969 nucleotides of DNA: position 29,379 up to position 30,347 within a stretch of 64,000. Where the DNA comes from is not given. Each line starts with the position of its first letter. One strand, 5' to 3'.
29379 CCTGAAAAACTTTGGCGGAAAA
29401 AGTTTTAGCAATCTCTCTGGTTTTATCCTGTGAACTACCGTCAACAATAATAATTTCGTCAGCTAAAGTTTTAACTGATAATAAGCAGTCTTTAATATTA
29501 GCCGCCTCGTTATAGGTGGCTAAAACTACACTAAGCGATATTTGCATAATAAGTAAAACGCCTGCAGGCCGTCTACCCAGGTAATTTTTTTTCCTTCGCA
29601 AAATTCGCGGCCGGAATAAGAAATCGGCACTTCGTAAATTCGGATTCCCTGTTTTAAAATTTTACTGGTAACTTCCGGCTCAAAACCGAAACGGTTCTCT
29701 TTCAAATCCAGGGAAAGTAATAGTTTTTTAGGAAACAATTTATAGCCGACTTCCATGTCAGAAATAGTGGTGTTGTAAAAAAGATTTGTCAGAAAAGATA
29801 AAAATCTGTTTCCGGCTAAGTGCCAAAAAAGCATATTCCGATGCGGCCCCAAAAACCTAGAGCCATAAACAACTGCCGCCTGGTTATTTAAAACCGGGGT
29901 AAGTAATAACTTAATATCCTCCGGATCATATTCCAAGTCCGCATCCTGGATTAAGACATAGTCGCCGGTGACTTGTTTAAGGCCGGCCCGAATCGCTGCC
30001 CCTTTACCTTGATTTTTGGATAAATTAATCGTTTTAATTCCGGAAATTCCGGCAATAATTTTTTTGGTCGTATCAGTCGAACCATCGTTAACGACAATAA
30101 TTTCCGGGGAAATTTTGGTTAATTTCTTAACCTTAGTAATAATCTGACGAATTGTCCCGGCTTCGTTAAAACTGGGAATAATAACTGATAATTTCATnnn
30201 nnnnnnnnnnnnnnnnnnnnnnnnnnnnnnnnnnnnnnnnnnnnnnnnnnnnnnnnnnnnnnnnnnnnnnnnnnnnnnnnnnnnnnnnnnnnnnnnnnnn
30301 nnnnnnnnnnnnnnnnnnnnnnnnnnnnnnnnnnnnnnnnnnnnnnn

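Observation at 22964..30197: Three DPM1-like polyprenol-phosphate sugar synthases plus a DUF2304 protein within 7 kb, with a further copy at 50338-51081 and a partial one at 63820-64000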

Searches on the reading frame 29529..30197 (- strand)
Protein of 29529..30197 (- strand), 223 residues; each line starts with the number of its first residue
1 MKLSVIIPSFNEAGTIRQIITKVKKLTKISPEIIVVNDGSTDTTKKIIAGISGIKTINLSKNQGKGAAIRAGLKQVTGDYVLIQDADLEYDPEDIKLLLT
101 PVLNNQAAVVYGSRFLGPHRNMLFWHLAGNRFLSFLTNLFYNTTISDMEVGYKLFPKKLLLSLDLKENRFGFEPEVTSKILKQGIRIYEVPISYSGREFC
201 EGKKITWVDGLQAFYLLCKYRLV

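Call 7: search_protein_families(library=pfam, proteins=[window:29529-30197:-], max_evalue=0.001)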
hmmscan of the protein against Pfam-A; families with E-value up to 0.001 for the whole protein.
window:29529-30197:- (223 aa): 3 families
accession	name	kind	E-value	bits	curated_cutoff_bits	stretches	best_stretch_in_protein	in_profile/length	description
PF00535.33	Glycos_transf_2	-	5.6e-35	121.2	23.3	1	4-160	1-164/168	Glycosyl transferase family 2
PF13641.12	Glyco_tranf_2_3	-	1.8e-09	38.4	27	1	3-146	3-145/230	Glycosyltransferase like family 2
PF10111.15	Glyco_tranf_2_2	-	1.2e-05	25.4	27.3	1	4-93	1-97/276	Glycosyltransferase like family 2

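Call 8: search_protein_families(library=ncbifam, proteins=[window:29529-30197:-], max_evalue=0.001)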
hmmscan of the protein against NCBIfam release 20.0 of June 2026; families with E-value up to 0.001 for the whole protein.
window:29529-30197:- (223 aa): 23 families
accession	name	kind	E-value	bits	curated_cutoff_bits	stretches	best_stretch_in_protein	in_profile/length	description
TIGR04182.1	glyco_TIGR04182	equivalog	9.1e-36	123.7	325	1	3-213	2-210/293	S-layer glycoprotein N-glycosyltransferase AglJ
NF058614.1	PPMAGASynPpgS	equivalog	7.5e-19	68.1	370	1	5-211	4-213/226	polyprenyl-phospho-N-acetylgalactosaminyl synthase PpgS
NF047588.1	GlcsyltransPgfSStrep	equivalog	7.7e-18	64.7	500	1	1-158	1-162/308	glycosyltransferase PgfS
NF041391.1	DPhHxTase_Halo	equivalog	3e-17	62.3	375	1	9-198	3-187/213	dolichyl-phosphate hexose transferase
TIGR03937.1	PgaC_IcaA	equivalog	3.6e-17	62.4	422.3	1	2-106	46-154/407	poly-beta-1,6-N-acetyl-D-glucosamine synthase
TIGR04283.1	glyco_like_mftF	equivalog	1.2e-15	57.7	182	1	3-123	1-119/221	TIGR04283 family arsenosugar biosynthesis glycosyltransferase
NF007986.1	PRK10714.1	equivalog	1.9e-15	56.7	529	1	2-203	7-209/316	undecaprenyl-phosphate 4-deoxy-4-formamido-L-arabinose transferase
NF007482.0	PRK10073.1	equivalog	1.9e-14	53.4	423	1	2-108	7-116/334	glycosyltransferase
NF010496.0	PRK13915.1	equivalog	5.2e-14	52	262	1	2-107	32-147/307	glucosyl-3-phosphoglycerate synthase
NF047683.1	TeichurnBiosyTuaG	equivalog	1.1e-13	51.4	400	1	3-111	8-120/252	teichuronic acid biosynthesis protein TuaG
NF041875.1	EPS_EpsD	equivalog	7.6e-13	48.5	370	1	3-113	1-115/325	exopolysaccharide biosynthesis glycosyltransferase EpsD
TIGR03965.1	mycofact_glyco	equivalog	2.8e-09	36.4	280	1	3-110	76-187/467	mycofactocin biosynthesis glycosyltransferase MftF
NF038302.1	EPS_HpsE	equivalog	1.7e-06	27.3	300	1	1-114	1-123/307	hormogonium polysaccharide biosynthesis glycosyltransferase HpsE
NF050050.1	ProtGlycPglI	equivalog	3.6e-06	26.6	500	1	2-102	3-108/306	GalNAc(5)-diNAcBac-PP-undecaprenol beta-1,3-glucosyltransferase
TIGR03111.1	glyc2_xrt_Gpos1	hypoth_equivalog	4.5e-06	25.7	363.95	1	3-106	51-160/439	TIGR03111 family XrtG-associated glycosyltransferase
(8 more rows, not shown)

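Call 23: search_solved_structures(query=window:29529-30197:-, max_evalue=0.001, show_alignments=1)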
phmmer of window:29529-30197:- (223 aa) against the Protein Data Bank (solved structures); distinct sequences matched with E-value up to 0.001: 32.
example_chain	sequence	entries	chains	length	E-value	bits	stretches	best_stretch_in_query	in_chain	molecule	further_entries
5mlz_A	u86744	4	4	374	1.3e-15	60.7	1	1-203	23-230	Dolichol monophosphate mannose synthase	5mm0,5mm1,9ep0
9bhc_C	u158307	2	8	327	2.6e-12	49.9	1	2-203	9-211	Undecaprenyl-phosphate 4-deoxy-4-formamido-L-arabinose transferase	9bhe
9hwj_A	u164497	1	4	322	3.1e-12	49.6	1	2-203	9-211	Undecaprenyl-phosphate 4-deoxy-4-formamido-L-arabinose transferase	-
8vxh_A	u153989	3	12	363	3.4e-12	49.5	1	2-203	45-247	Undecaprenyl-phosphate 4-deoxy-4-formamido-L-arabinose transferase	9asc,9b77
5ekp_C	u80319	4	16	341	7.7e-12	48.4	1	2-99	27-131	Uncharacterized glycosyltransferase sll0501 | Glycosyltransferase sll0501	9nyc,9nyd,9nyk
5eke_A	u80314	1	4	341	7.7e-12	48.4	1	2-99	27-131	Uncharacterized glycosyltransferase sll0501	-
9nye_A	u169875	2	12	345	7.9e-12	48.3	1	2-99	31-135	Glycosyltransferase sll0501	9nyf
2z87_A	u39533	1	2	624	7.7e-09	38.6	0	3-103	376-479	Chondroitin synthase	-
2z86_A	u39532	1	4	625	7.8e-09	38.6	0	3-103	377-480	Chondroitin synthase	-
6p61_A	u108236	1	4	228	7.1e-08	35.4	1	3-96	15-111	Glycosyltransferase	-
5tze_C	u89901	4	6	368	3.6e-07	33.1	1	1-96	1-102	Glycosyl transferase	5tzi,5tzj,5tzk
5tz8_A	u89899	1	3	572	7.6e-07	32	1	1-96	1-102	Glycosyl transferase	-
4y6n_A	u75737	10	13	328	8.9e-07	31.8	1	3-108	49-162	Glucosyl-3-phosphoglycerate synthase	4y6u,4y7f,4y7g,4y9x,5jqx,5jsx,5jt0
3e25_A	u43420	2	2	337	9.4e-07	31.8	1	3-108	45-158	Putative uncharacterized protein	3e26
4ddz_A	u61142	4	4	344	9.7e-07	31.7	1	3-108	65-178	GLUCOSYL-3-PHOSPHOGLYCERATE SYNTHASE (GpgS) | Glucosyl-3-phosphoglycerate synthase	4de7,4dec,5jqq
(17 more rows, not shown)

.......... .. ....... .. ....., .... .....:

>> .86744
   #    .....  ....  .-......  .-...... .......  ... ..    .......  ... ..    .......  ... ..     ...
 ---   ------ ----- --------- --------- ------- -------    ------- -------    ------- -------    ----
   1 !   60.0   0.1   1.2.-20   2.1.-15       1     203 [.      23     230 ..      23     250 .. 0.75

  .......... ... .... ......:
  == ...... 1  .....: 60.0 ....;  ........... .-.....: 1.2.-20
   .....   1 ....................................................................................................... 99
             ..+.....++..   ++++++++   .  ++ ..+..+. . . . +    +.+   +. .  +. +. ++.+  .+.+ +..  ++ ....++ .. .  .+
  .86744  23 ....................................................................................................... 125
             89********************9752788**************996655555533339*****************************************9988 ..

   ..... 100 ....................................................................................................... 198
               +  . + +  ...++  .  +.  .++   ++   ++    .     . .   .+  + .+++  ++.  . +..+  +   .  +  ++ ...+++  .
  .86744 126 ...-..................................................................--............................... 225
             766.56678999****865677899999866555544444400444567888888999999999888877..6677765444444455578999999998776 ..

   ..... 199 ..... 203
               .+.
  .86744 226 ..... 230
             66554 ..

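Call 43: find_homologous_proteins(query=window:29529-30197:-, max_evalue=1e-10)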
Query window:29529-30197:- (223 aa): 8000 proteins with E <= 1e-10 among 8000 candidates; the best 120 are listed.
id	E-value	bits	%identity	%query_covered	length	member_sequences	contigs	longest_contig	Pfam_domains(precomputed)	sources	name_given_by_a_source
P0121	9.3e-143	491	100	100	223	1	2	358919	PF10111.15,PF13641.13,PF00535.33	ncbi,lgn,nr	ncbi:MAG: glycosyltransferase family 2 protein [Candidatus Beckwithbacteria bacterium]|nr:glycosyltr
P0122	3.6e-122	424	86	100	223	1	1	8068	PF13641.13,PF00535.33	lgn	-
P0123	3.0e-117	408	83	100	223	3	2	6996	PF10111.15,PF13641.13,PF00535.33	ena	-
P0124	3.4e-115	401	80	100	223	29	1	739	PF10111.15,PF13641.13,PF00535.33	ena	-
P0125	1.2e-111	389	78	100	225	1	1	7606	PF10111.15,PF13641.13,PF00535.33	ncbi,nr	ncbi:glycosyltransferase family 2 protein [Patescibacteria group bacterium]|nr:glycosyltransferase f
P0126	2.4e-110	385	79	100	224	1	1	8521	PF10111.15,PF00535.33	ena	-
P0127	2.5e-110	385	79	100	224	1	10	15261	PF10111.15,PF13641.13,PF00535.33,PF12804.14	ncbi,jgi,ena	-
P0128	7.4e-110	384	79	100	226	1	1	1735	PF10111.15,PF13641.13,PF00535.33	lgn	-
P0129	4.8e-108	378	79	100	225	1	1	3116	PF13641.13,PF00535.33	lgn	-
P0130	5.0e-108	378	77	100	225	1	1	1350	PF10111.15,PF13641.13,PF00535.33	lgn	-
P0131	5.3e-108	377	77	100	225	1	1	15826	PF00535.33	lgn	-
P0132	1.1e-107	376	78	100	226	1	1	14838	PF10111.15,PF13641.13,PF00535.33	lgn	-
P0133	3.0e-107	375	78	100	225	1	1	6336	PF10111.15,PF00535.33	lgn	-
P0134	4.1e-107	375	77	100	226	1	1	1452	PF13641.13,PF00535.33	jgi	-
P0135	5.1e-107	374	76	100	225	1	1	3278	PF10111.15,PF13641.13,PF00535.33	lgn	-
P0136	9.1e-107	373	76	100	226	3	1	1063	PF13641.13,PF00535.33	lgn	-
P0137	1.0e-106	373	77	100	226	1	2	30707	PF13641.13,PF00535.33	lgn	-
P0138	1.1e-106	373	77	100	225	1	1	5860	PF10111.15,PF13641.13,PF00535.33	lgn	-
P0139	1.4e-106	373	77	100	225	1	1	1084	PF10111.15,PF13641.13,PF00535.33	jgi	-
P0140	1.9e-106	372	77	100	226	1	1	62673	PF10111.15,PF00535.33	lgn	-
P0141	2.1e-106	372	77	100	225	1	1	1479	PF10111.15,PF13641.13,PF00535.33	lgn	-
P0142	2.4e-106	372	76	100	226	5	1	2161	PF13641.13,PF00535.33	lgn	-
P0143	3.1e-106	372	76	100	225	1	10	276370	PF00535.33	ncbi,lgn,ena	ncbi:MAG: glycosyltransferase family 2 protein [Patescibacteria group bacterium]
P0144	1.2e-105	370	75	100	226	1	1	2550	PF13641.13,PF00535.33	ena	-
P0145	3.4e-105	368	75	100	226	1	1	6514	PF10111.15,PF13641.13,PF00535.33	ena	-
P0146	4.3e-105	368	75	100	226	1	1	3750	PF13641.13,PF00535.33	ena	-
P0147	5.5e-105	368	75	100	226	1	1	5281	PF10111.15,PF13641.13,PF00535.33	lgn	-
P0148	6.7e-105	367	75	100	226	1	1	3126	PF10111.15,PF13641.13,PF00535.33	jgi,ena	-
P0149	2.7e-104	365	75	100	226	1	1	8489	PF13641.13,PF00535.33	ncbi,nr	ncbi:MAG: glycosyltransferase family 2 protein [Patescibacteria group bacterium]|nr:glycosyltransfer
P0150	3.7e-104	365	75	100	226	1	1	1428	PF10111.15,PF13641.13,PF00535.33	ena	-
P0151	6.2e-104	364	75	100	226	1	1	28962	PF13641.13,PF00535.33,PF12804.14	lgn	-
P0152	2.9e-103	362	74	100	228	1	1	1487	PF10111.15,PF13641.13,PF00535.33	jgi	-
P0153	3.4e-103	362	74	99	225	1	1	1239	PF10111.15,PF13641.13,PF00535.33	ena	-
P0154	6.9e-102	357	74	100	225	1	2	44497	PF13641.13,PF00535.33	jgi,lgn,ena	jgi:glycosyltransferase involved in cell wall biosynthesis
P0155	2.5e-101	356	73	100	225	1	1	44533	PF13641.13,PF00535.33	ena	-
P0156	3.2e-101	355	72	100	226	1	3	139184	PF10111.15,PF13641.13,PF00535.33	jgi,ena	-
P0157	2.8e-100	352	71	100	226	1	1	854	PF10111.15,PF00535.33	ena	-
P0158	2.8e-100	352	72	100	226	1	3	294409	PF10111.15,PF13641.13,PF00535.33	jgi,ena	-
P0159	4.8e-100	351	73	100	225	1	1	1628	PF00535.33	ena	-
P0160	1.0e-99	350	71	100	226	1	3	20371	PF10111.15,PF13641.13,PF00535.33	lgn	-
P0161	1.1e-99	350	72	100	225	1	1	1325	PF00535.33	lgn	-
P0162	1.4e-99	350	70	100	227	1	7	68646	PF10111.15,PF13641.13,PF00535.33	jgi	-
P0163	2.2e-99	349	73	100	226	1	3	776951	PF00535.33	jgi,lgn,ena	-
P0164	2.5e-99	349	71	100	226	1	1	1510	PF00535.33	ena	-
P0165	3.5e-99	349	70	100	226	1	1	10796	PF10111.15,PF13641.13,PF00535.33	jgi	-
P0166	3.8e-99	349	72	100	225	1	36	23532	PF10111.15,PF13641.13,PF00535.33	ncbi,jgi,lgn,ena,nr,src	ncbi:MAG TPA: glycosyltransferase family 2 protein [Patescibacteria group bacterium]|nr:glycosyltran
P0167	4.9e-99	348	73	100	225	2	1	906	PF00535.33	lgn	-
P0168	5.5e-99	348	71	100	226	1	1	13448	PF13641.13,PF00535.33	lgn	-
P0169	7.1e-99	348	71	100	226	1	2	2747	PF00535.33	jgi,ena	-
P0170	1.0e-98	347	72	100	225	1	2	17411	PF13641.13,PF00535.33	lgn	-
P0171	1.0e-98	347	71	99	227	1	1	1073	PF10111.15,PF13641.13,PF00535.33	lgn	-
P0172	1.3e-98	347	71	100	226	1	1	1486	PF00535.33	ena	-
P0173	1.5e-98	347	71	100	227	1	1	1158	PF00535.33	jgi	-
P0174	1.8e-98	346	71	100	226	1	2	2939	PF00535.33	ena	-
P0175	4.2e-98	345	70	100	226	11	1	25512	PF10111.15,PF00535.33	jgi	-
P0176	4.4e-98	345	72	100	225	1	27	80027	PF13641.13,PF00535.33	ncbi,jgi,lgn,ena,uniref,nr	ncbi:MAG: Dolichyl-phosphate mannose synthase related protein [Candidatus Beckwithbacteria bacterium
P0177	6.2e-98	345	71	100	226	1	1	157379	PF10111.15,PF13641.13,PF00535.33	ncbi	ncbi:glycosyltransferase family 2 protein [Patescibacteria group bacterium]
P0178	7.0e-98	344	69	100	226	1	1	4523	PF10111.15,PF13641.13,PF00535.33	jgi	-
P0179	7.0e-98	344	71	100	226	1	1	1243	PF13641.13,PF00535.33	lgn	-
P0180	8.6e-98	344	69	100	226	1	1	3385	PF10111.15,PF13641.13,PF00535.33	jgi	jgi:glycosyltransferase involved in cell wall biosynthesis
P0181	8.8e-98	344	71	100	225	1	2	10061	PF13641.13,PF00535.33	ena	-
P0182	8.8e-98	344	71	100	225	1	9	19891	PF13641.13,PF00535.33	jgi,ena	-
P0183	9.5e-98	344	71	100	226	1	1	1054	PF10111.15,PF13641.13,PF00535.33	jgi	jgi:glycosyltransferase involved in cell wall biosynthesis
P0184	1.1e-97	344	72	100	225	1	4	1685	PF00535.33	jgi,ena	-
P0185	1.3e-97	343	71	100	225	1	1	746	PF10111.15,PF13641.13,PF00535.33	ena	-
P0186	1.5e-97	343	71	100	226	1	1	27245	PF13641.13,PF00535.33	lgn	-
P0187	2.0e-97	343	72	100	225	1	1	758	PF00535.33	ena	-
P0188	2.0e-97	343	71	100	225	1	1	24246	PF13641.13,PF00535.33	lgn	-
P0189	2.4e-97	343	72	100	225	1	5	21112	PF13641.13,PF00535.33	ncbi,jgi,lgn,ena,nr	ncbi:MAG: Dolichyl-phosphate mannose synthase related protein [Parcubacteria group bacterium GW2011_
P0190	2.6e-97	342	69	100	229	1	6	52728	PF13641.13,PF00535.33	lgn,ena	-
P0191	2.7e-97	342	68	100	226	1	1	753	PF10111.15,PF13641.13,PF00535.33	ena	-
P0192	3.1e-97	342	71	100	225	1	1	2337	PF13641.13,PF00535.33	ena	-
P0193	4.0e-97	342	71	100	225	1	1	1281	PF13641.13,PF00535.33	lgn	-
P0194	4.0e-97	342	71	99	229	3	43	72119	PF10111.15,PF13641.13,PF00535.33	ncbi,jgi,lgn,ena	jgi:glycosyltransferase involved in cell wall biosynthesis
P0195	4.1e-97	342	68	100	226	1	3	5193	PF10111.15,PF13641.13,PF00535.33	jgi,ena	-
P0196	4.7e-97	342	71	100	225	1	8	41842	PF13641.13,PF00535.33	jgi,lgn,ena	-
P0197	5.4e-97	341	72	100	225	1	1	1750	PF00535.33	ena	-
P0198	5.6e-97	341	71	100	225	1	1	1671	PF13641.13,PF00535.33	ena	-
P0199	7.8e-97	341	70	100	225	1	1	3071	PF10111.15,PF13641.13,PF00535.33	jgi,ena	-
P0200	8.7e-97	341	68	100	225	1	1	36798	PF00535.33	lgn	-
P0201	9.1e-97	341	69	100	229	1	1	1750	PF13641.13,PF00535.33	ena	-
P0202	9.2e-97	341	69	99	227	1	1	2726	PF10111.15,PF13641.13,PF00535.33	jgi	-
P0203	9.2e-97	341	70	100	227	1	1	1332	PF00535.33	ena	-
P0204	1.0e-96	341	71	100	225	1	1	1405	PF00535.33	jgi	jgi:glycosyltransferase involved in cell wall biosynthesis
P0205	1.2e-96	340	68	100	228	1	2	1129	PF10111.15,PF00535.33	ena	-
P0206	1.2e-96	340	70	99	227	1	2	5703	PF13641.13,PF00535.33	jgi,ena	-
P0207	1.3e-96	340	71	100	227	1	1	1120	PF13641.13,PF00535.33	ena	-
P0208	1.7e-96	340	70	99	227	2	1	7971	PF10111.15,PF13641.13,PF00535.33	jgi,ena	-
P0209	1.8e-96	340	69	100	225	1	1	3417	PF13641.13,PF00535.33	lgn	-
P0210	3.0e-96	339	70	99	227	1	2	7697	PF10111.15,PF13641.13,PF00535.33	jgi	-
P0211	3.2e-96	339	70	100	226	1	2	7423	PF00535.33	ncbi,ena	-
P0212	4.0e-96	339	70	100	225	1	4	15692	PF00535.33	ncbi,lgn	-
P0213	5.2e-96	338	70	99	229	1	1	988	PF10111.15,PF13641.13,PF00535.33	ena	-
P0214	5.2e-96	338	71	100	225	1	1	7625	PF00535.33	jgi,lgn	jgi:glycosyltransferase involved in cell wall biosynthesis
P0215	6.5e-96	338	70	100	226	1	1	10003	PF10111.15,PF13641.13,PF00535.33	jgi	jgi:glycosyltransferase involved in cell wall biosynthesis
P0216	7.1e-96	338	68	100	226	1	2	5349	PF10111.15,PF13641.13,PF00535.33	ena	-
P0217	8.4e-96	338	69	100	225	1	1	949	PF00535.33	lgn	-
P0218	9.3e-96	337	71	100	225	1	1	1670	PF10111.15,PF13641.13,PF00535.33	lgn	-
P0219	9.4e-96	337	71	100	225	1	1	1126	PF00535.33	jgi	jgi:glycosyltransferase involved in cell wall biosynthesis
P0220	1.4e-95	337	70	99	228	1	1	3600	PF10111.15,PF13641.13,PF00535.33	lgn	-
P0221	1.8e-95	337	70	100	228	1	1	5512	PF00535.33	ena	-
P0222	2.1e-95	336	69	100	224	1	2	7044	PF10111.15,PF00535.33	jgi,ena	-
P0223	2.2e-95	336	71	100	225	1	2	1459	PF10111.15,PF00535.33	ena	-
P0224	6.1e-95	335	69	100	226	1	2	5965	PF10111.15,PF00535.33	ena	-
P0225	6.6e-95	335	69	100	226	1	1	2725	PF10111.15,PF13641.13,PF00535.33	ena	-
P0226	1.1e-94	334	69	100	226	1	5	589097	PF10111.15,PF13641.13,PF00535.33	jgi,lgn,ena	jgi:glycosyltransferase involved in cell wall biosynthesis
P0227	1.1e-94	334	69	100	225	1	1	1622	PF00535.33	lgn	-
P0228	1.4e-94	334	69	100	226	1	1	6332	PF10111.15,PF13641.13,PF00535.33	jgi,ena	-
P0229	1.4e-94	334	69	99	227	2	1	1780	PF13641.13,PF00535.33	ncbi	-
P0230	2.7e-94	333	67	100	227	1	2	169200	PF10111.15,PF13641.13,PF00535.33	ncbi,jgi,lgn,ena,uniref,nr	ncbi:glycosyl transferase [Candidatus Beckwithbacteria bacterium CG10_big_fil_rev_8_21_14_0_10_34_10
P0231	2.8e-94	333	69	100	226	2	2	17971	PF10111.15,PF13641.13,PF00535.33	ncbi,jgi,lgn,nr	ncbi:MAG: glycosyltransferase family 2 protein [Candidatus Beckwithbacteria bacterium]|nr:glycosyltr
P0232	3.5e-94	332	67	100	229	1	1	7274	PF10111.15,PF13641.13,PF00535.33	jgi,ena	-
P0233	6.6e-94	331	67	100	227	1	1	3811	PF10111.15,PF13641.13,PF00535.33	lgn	-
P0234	7.8e-94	331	68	100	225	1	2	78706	PF10111.15,PF00535.33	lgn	-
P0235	1.5e-93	330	71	94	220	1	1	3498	PF13641.13,PF00535.33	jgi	-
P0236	3.1e-93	329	68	100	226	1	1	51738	PF10111.15,PF00535.33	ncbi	-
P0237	3.2e-93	329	67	99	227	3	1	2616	PF13641.13,PF00535.33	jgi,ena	-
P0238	4.0e-93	329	68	95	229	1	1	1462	PF10111.15,PF13641.13,PF00535.33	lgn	-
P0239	4.2e-93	329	68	100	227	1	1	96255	PF10111.15,PF13641.13,PF00535.33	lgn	-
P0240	4.5e-93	329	68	100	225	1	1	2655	PF00535.33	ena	-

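Call 44: find_encoding_contigs(protein=P0163, flank=9000, max_places=1)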
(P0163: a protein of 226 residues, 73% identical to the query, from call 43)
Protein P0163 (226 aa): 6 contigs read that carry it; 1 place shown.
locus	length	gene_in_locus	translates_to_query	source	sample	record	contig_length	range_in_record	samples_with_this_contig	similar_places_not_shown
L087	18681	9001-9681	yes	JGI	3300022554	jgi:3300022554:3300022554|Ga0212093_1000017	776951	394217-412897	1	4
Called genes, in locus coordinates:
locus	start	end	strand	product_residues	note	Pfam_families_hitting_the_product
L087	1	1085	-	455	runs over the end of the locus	-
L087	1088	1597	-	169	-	-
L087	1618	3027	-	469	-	-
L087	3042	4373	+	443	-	-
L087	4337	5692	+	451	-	-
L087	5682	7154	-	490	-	-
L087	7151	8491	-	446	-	PF13231:PMT_2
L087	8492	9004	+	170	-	-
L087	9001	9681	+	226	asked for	PF00535:Glycos_transf_2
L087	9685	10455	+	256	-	PF00535:Glycos_transf_2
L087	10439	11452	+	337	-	PF13439:Glyco_transf_4, PF00534:Glycos_transf_1, PF13692:Glyco_trans_1_4, PF13524:Glyco_trans_1_2, PF20706:GT4-conflict (weak)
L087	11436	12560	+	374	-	PF04188:Mannosyl_trans2 (weak)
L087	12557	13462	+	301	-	PF01073:3Beta_HSD, PF01370:Epimerase, PF02719:Polysacc_synt_2, PF04321:RmlD_sub_bind, PF13460:NAD_binding_10 (weak), PF16363:GDP_Man_Dehyd, PF07993:NAD_binding_4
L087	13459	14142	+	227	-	PF00535:Glycos_transf_2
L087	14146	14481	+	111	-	PF10066:DUF2304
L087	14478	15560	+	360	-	PF13439:Glyco_transf_4 (weak), PF20706:GT4-conflict, PF00534:Glycos_transf_1, PF13692:Glyco_trans_1_4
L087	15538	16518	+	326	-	PF20706:GT4-conflict (faint), PF13439:Glyco_transf_4 (faint), PF13692:Glyco_trans_1_4, PF00534:Glycos_transf_1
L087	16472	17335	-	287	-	PF01370:Epimerase, PF04321:RmlD_sub_bind, PF02719:Polysacc_synt_2, PF16363:GDP_Man_Dehyd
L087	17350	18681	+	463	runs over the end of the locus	PF00535:Glycos_transf_2, PF10111:Glyco_tranf_2_2, PF13641:Glyco_tranf_2_3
